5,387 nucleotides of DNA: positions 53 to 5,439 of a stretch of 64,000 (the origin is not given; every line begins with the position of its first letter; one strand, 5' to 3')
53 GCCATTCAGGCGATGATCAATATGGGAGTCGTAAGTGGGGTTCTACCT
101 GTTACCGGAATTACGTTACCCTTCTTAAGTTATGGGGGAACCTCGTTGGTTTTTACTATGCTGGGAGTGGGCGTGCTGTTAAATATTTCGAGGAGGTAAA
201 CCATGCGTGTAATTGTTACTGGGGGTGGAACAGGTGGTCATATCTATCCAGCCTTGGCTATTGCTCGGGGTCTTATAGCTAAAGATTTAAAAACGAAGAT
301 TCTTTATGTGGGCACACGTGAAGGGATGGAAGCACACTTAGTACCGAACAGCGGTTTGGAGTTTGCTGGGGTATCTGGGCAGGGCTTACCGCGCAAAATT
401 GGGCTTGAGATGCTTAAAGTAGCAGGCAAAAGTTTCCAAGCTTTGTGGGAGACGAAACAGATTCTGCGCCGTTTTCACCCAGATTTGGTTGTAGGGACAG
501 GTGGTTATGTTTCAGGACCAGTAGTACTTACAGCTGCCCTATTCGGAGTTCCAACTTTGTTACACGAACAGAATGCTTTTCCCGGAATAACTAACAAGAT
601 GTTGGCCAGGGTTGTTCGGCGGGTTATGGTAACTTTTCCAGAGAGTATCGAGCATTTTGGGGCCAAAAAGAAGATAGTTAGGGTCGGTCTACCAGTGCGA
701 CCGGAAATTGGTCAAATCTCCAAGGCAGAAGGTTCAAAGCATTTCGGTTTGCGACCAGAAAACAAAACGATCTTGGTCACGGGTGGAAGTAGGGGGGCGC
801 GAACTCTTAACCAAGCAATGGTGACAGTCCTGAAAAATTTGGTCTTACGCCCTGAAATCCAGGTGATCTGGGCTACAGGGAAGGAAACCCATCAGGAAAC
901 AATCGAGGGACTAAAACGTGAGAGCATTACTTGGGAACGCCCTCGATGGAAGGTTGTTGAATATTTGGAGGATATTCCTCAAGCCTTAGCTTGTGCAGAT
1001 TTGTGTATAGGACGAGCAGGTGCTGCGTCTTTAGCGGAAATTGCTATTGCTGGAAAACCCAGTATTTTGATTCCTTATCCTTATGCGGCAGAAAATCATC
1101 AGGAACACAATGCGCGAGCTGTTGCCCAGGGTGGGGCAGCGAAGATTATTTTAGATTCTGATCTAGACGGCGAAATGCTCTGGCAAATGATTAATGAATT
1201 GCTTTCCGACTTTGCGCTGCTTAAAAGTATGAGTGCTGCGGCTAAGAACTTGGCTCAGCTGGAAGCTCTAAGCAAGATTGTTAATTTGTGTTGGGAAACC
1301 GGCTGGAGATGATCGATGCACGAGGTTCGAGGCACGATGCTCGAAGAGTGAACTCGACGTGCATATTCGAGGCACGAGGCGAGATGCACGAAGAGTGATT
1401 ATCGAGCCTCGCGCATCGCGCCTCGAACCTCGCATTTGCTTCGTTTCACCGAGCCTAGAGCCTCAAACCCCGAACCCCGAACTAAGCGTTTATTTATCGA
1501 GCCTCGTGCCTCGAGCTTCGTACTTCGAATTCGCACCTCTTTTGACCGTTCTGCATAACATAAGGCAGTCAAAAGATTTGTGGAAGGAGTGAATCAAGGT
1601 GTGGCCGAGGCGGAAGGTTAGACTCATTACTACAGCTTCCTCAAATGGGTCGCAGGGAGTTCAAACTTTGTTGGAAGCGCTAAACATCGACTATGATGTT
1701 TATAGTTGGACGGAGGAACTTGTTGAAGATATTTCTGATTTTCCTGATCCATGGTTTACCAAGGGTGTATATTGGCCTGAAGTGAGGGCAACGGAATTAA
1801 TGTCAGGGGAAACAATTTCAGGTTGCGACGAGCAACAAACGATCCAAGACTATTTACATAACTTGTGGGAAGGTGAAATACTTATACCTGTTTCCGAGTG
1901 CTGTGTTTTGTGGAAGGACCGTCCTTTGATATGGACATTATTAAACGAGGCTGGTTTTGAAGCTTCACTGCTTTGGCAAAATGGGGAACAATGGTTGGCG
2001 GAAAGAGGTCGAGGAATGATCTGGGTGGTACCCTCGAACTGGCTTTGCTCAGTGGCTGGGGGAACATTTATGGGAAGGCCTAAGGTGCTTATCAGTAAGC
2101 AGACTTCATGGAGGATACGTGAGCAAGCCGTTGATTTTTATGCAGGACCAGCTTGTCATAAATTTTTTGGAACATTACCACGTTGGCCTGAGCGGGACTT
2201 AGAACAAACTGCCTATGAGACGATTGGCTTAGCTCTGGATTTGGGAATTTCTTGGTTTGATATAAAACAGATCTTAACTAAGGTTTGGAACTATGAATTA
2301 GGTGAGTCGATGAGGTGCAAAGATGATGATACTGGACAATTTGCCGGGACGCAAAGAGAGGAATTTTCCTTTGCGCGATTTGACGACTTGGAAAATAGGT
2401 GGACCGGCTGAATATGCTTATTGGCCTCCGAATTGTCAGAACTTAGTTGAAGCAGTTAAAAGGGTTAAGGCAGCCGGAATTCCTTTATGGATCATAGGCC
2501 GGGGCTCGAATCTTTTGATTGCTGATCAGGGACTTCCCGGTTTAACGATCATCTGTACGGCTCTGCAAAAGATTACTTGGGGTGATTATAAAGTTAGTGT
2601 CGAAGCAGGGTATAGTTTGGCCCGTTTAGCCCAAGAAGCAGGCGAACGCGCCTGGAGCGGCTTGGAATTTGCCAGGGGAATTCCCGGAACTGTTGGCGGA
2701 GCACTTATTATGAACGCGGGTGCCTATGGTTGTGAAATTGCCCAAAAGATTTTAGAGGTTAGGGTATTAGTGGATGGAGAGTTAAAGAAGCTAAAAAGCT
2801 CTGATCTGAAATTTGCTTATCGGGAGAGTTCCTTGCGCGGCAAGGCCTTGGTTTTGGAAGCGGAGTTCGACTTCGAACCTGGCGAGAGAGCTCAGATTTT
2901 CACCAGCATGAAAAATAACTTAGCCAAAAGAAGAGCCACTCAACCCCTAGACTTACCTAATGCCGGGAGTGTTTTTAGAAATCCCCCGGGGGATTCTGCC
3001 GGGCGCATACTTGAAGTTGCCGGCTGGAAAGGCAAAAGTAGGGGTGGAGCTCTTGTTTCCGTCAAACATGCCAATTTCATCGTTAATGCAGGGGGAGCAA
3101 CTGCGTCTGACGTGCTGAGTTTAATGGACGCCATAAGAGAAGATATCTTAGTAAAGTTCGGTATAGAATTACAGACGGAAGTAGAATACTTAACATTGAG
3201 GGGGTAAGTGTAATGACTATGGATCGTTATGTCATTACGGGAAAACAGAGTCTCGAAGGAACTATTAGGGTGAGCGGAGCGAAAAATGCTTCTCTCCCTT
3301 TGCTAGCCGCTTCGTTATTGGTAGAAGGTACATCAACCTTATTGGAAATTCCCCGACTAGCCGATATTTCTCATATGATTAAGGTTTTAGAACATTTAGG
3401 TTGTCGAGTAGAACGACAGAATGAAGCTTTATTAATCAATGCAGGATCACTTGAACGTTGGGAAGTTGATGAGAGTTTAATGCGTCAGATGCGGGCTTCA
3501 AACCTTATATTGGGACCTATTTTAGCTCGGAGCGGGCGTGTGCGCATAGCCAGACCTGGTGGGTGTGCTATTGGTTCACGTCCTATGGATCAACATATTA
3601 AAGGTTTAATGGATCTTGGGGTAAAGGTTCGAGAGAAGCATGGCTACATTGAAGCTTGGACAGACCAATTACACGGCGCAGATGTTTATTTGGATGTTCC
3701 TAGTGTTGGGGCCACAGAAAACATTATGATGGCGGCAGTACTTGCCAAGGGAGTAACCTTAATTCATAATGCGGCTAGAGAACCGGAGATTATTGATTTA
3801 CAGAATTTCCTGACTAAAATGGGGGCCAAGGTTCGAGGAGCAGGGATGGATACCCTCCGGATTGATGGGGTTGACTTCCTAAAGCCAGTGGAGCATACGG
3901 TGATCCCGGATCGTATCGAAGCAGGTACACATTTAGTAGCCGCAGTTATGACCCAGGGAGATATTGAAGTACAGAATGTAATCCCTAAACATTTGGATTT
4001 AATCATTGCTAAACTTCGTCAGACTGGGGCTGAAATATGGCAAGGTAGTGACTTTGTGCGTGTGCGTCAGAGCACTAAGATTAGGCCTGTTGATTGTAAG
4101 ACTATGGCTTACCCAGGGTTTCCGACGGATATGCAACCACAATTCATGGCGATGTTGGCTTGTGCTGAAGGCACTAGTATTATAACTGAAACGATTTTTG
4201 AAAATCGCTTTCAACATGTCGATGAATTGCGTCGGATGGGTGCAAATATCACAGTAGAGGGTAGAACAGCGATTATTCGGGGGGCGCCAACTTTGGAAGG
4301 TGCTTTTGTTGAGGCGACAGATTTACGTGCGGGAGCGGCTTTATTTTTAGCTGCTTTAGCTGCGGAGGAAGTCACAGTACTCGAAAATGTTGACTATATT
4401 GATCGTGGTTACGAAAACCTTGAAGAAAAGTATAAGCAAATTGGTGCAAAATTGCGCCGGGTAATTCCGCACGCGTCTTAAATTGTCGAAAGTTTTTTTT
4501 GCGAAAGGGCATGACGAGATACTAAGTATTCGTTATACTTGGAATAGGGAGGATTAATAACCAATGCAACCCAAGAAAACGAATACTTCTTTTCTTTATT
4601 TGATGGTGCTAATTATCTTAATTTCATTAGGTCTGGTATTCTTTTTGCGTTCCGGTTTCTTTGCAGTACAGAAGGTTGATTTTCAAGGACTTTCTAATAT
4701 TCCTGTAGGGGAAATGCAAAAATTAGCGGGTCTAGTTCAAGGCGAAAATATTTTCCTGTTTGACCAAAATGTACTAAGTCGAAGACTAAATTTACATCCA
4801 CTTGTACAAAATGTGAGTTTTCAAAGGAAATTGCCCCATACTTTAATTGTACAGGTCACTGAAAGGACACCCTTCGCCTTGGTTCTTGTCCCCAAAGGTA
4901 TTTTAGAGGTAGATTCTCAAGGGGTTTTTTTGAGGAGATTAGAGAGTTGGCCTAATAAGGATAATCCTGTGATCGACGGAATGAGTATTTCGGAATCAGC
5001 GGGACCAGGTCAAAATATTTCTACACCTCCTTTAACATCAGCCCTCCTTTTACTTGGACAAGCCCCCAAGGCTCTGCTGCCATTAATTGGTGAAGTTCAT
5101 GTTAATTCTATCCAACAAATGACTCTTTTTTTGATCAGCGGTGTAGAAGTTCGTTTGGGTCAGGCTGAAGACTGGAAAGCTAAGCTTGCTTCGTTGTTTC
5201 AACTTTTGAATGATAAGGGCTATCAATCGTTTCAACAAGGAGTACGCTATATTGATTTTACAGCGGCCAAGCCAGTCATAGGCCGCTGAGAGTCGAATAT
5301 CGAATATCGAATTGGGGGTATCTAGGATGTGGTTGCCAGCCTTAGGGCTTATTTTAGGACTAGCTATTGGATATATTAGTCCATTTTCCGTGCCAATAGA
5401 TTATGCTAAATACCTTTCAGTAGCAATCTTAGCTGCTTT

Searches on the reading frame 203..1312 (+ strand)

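Call 8: search_protein_families(library=pfam, proteins=[window:203-1312:+], max_evalue=0.0001)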
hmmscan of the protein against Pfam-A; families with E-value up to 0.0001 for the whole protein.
window:203-1312:+ (369 aa): 3 families
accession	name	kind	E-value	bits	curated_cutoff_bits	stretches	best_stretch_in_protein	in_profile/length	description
PF03033.26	Glyco_transf_28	-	1.5e-40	138.9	26.2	1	3-142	1-138/139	Glycosyltransferase family 28 N-terminal domain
PF04101.22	Glyco_tran_28_C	-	1.3e-37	129.8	22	1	189-349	1-156/166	Glycosyltransferase family 28 C-terminal domain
PF13579.12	Glyco_trans_4_4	-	4e-05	24.5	29.7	1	74-136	53-115/158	Glycosyl transferase 4-like domain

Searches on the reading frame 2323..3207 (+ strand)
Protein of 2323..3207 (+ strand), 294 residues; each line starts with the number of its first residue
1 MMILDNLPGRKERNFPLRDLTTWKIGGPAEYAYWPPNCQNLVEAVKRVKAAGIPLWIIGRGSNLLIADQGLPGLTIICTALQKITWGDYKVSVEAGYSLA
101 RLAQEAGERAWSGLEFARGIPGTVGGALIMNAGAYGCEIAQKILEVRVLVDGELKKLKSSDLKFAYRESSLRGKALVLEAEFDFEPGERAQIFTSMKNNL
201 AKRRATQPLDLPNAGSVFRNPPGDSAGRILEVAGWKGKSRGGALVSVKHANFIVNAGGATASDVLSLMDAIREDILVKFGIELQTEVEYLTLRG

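Call 8: search_protein_families(library=pfam, proteins=[window:2323-3207:+], max_evalue=0.0001)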
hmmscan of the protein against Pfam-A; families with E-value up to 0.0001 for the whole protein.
window:2323-3207:+ (294 aa): 2 families
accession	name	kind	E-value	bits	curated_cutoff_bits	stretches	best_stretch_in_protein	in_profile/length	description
PF02873.21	MurB_C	-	1e-33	115.9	27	1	191-289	1-98/99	UDP-N-acetylenolpyruvoylglucosamine reductase, C-terminal domain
PF01565.28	FAD_binding_4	-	5.5e-19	68.7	26.4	1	34-154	6-135/139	FAD binding domain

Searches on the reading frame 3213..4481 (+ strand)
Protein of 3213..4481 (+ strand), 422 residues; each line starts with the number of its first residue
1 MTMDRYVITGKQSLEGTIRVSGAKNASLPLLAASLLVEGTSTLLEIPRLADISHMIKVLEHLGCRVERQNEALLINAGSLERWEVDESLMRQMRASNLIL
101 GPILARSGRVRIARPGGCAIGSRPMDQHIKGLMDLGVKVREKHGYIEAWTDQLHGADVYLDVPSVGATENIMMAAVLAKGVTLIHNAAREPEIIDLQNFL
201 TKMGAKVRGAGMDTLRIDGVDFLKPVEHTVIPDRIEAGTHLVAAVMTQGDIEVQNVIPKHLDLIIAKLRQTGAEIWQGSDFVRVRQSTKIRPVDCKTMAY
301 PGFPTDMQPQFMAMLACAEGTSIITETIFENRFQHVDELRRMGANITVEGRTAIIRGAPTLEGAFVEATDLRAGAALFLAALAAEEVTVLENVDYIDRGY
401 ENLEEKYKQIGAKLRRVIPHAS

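Call 8: search_protein_families(library=pfam, proteins=[window:3213-4481:+], max_evalue=0.0001)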
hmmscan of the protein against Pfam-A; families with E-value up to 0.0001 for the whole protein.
window:3213-4481:+ (422 aa): 1 family
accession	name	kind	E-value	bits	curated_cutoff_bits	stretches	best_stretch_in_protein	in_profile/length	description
PF00275.25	EPSP_synthase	-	3.7e-103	345.9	22.8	1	9-406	2-416/417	EPSP synthase (3-phosphoshikimate 1-carboxyvinyltransferase)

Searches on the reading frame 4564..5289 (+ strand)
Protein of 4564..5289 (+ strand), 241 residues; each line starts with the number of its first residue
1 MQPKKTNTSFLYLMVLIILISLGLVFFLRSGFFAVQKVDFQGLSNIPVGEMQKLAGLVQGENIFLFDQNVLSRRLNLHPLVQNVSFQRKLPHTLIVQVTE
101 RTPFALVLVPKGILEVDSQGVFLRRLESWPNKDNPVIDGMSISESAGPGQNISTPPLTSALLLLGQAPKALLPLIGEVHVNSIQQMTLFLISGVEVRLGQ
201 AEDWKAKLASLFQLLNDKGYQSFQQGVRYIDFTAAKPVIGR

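Call 8: search_protein_families(library=pfam, proteins=[window:4564-5289:+], max_evalue=0.0001)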
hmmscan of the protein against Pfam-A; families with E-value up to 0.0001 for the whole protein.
window:4564-5289:+ (241 aa): 2 families
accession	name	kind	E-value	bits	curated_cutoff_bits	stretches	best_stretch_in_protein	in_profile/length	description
PF08478.15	POTRA_1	-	2.1e-12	47.6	23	1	33-101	1-69/69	POTRA domain, FtsQ-type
PF03799.20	FtsQ_DivIB_C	-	3.2e-10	41.3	21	1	113-231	9-112/114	Cell division protein FtsQ/DivIB, C-terminal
